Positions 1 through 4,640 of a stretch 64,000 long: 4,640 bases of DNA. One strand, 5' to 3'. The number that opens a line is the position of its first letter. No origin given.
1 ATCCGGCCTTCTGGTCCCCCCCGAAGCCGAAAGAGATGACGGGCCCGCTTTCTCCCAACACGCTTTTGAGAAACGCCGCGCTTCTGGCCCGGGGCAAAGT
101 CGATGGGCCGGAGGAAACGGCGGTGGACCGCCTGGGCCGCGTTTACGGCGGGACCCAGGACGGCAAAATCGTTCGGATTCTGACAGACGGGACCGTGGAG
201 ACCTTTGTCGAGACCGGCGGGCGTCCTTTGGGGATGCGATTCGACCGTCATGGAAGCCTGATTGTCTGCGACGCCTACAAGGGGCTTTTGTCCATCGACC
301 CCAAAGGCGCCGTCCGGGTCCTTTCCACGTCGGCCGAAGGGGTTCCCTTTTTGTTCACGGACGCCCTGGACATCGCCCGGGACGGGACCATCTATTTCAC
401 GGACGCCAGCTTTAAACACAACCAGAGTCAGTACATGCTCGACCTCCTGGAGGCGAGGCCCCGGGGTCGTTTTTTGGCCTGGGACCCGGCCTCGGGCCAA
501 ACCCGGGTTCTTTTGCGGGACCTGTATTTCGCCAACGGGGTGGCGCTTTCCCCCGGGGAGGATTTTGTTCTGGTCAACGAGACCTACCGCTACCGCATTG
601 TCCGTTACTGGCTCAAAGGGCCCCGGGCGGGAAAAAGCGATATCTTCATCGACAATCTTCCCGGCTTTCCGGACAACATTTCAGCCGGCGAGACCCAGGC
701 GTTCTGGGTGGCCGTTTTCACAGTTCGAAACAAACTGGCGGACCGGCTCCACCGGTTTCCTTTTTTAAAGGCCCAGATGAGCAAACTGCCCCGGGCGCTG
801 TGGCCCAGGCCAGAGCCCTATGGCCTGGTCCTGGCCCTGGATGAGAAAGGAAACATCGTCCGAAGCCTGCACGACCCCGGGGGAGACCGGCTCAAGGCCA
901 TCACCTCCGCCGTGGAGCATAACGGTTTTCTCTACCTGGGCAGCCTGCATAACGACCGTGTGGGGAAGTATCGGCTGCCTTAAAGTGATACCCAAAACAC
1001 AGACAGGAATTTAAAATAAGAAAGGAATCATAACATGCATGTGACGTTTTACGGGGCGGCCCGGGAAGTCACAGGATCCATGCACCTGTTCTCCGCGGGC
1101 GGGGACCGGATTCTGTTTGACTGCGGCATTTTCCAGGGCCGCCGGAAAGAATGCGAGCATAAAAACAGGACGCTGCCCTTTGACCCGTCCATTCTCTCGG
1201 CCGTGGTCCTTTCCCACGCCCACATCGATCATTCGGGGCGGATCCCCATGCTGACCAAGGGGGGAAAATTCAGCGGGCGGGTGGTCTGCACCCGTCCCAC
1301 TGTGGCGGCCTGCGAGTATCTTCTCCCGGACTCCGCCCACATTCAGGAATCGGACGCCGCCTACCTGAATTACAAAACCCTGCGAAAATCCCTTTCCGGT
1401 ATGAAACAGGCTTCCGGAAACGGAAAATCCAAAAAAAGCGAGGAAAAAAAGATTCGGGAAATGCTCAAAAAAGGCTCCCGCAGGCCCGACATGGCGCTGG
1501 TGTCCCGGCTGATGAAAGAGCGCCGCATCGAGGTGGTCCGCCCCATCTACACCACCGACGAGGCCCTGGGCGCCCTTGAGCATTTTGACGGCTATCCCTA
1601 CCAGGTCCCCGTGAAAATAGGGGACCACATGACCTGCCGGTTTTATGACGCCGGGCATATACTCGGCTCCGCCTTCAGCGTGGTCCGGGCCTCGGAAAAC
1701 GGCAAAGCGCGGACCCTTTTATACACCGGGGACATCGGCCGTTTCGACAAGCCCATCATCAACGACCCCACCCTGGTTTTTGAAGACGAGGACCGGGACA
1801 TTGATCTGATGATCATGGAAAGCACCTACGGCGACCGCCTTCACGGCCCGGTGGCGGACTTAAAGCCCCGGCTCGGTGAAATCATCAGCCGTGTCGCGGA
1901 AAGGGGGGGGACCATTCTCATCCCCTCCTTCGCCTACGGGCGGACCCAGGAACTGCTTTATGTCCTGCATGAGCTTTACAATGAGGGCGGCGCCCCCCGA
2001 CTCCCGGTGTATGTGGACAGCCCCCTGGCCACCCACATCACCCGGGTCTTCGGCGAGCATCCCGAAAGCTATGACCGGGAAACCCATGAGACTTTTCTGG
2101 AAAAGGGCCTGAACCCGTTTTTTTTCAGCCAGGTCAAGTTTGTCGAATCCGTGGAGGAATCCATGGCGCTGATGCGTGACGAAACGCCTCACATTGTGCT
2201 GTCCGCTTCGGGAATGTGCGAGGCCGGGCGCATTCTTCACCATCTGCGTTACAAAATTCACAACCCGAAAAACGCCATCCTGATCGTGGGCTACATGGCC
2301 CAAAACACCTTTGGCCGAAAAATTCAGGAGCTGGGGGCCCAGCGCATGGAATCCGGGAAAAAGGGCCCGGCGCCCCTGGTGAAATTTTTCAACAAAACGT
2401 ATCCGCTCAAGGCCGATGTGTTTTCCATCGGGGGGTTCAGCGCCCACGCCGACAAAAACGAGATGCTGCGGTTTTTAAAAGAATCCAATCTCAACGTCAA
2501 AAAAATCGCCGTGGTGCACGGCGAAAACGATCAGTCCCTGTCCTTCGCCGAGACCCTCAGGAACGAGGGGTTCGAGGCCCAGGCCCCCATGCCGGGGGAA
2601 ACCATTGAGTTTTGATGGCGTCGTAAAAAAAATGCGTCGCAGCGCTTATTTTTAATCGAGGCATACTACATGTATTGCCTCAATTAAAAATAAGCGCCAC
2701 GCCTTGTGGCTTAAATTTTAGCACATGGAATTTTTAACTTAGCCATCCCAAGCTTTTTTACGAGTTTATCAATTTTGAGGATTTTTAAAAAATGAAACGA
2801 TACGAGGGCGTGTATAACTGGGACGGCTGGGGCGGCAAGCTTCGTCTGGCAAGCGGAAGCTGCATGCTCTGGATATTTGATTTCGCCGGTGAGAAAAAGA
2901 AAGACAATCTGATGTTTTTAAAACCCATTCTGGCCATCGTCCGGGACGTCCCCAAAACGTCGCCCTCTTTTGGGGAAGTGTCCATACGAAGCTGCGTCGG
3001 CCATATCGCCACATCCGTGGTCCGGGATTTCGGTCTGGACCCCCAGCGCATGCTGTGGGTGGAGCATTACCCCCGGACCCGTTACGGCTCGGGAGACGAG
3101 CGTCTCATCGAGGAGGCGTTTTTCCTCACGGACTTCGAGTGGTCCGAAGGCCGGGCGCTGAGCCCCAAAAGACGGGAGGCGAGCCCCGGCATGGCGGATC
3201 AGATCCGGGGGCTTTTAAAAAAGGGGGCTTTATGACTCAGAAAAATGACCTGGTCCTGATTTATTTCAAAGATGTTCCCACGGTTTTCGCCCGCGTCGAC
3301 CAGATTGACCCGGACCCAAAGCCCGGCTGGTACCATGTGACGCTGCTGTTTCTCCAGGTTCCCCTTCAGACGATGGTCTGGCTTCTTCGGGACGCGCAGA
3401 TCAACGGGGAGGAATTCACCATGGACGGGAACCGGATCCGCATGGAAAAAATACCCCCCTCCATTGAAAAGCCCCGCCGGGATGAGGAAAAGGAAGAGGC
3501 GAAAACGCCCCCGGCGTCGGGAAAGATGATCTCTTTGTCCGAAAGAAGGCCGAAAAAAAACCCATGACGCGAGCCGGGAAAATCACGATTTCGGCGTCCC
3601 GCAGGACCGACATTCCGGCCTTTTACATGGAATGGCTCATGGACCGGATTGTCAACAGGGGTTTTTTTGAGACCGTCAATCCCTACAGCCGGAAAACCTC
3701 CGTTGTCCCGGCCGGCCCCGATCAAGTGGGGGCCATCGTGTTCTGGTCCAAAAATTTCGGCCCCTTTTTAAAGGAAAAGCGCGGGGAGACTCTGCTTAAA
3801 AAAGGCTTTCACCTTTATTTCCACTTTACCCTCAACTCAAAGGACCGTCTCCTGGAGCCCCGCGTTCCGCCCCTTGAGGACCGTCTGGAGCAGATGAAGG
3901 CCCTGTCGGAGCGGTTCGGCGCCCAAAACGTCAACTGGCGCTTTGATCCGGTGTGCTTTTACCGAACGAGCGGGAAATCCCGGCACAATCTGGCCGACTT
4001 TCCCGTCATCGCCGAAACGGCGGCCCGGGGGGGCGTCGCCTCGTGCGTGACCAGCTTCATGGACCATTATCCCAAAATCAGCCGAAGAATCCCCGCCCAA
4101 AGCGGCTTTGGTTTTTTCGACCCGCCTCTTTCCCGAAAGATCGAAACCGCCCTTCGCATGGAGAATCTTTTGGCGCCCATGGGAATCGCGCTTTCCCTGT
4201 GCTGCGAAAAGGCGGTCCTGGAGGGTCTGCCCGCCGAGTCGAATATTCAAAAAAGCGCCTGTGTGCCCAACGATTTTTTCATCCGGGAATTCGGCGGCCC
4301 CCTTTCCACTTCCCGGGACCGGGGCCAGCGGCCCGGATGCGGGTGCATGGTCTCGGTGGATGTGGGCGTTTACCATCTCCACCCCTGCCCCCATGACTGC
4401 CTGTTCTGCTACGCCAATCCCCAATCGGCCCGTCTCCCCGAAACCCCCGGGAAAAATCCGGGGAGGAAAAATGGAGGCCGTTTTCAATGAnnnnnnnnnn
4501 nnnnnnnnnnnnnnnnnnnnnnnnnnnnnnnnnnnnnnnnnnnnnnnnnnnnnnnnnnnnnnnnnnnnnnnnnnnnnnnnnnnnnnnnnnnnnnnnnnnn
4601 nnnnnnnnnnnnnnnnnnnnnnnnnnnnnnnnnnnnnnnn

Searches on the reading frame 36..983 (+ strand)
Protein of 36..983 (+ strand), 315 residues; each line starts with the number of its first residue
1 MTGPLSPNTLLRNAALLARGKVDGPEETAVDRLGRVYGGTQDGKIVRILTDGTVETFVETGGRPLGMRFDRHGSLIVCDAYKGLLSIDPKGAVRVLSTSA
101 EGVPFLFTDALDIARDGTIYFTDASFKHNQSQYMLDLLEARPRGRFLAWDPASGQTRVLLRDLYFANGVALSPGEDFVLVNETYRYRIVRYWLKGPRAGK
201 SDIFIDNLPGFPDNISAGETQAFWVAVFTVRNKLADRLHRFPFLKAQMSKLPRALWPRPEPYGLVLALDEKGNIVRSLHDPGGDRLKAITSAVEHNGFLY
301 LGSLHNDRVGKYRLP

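Call 7: search_protein_families(library=pfam, proteins=[window:36-983:+], max_evalue=0.01)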
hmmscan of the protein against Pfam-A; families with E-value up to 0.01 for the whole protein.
window:36-983:+ (315 aa): 5 families
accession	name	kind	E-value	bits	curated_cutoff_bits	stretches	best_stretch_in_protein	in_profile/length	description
PF03088.22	Str_synth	-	2.9e-26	91.9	25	1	109-196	1-89/89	Strictosidine synthase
PF20067.5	SSL_N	-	1.7e-15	57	18.9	1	3-48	1-46/46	Strictosidine synthase-like, N-terminal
PF08450.18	SGL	-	4.7e-12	46.5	26.3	1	43-229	22-203/246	SMP-30/Gluconolactonase/LRE-like region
PF01436.27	NHL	-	0.0015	18.9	20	0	163-191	1-28/28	NHL repeat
PF17164.10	DUF5122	-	0.0073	17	27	0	36-56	14-34/36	Domain of unknown function (DUF5122) beta-propeller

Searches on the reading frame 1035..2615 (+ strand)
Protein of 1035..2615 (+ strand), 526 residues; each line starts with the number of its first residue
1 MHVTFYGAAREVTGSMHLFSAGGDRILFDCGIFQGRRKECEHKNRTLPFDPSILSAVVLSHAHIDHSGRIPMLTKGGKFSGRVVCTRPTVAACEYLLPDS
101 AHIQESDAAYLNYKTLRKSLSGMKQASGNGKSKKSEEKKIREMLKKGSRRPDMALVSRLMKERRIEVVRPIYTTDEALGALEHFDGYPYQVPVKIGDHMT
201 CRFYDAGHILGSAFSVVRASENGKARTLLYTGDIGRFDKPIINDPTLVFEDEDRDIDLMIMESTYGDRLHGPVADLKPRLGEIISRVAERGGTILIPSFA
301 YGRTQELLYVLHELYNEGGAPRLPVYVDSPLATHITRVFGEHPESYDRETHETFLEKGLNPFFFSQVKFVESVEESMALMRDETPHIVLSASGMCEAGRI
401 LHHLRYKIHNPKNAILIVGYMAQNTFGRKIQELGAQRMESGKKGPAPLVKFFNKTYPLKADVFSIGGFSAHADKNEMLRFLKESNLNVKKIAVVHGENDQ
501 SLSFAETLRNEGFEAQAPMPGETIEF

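Call 7: search_protein_families(library=pfam, proteins=[window:1035-2615:+], max_evalue=0.01)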
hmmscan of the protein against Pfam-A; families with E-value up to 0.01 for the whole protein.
window:1035-2615:+ (526 aa): 4 families
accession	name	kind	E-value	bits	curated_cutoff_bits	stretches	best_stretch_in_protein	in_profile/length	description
PF10996.14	Beta-Casp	-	1.1e-39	136.1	27.7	1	304-430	1-120/120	Beta-Casp domain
PF07521.17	RMMBL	-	1.8e-14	53.9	21.6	1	456-518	2-63/63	Zn-dependent metallo-hydrolase RNA specificity domain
PF12706.13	Lactamase_B_2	-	8.6e-08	32.5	27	1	25-103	2-80/200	Beta-lactamase superfamily domain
PF00753.33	Lactamase_B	-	3e-07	31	22.7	1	14-79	6-69/196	Metallo-beta-lactamase superfamily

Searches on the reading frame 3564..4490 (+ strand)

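Call 7: search_protein_families(library=pfam, proteins=[window:3564-4490:+], max_evalue=0.01)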
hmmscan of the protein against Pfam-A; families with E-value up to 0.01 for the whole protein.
window:3564-4490:+ (308 aa): 1 family
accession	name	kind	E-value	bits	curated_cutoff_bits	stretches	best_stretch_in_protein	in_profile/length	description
PF08902.16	DUF1848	-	4e-71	240.3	30.5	1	9-284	2-262/262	Domain of unknown function (DUF1848)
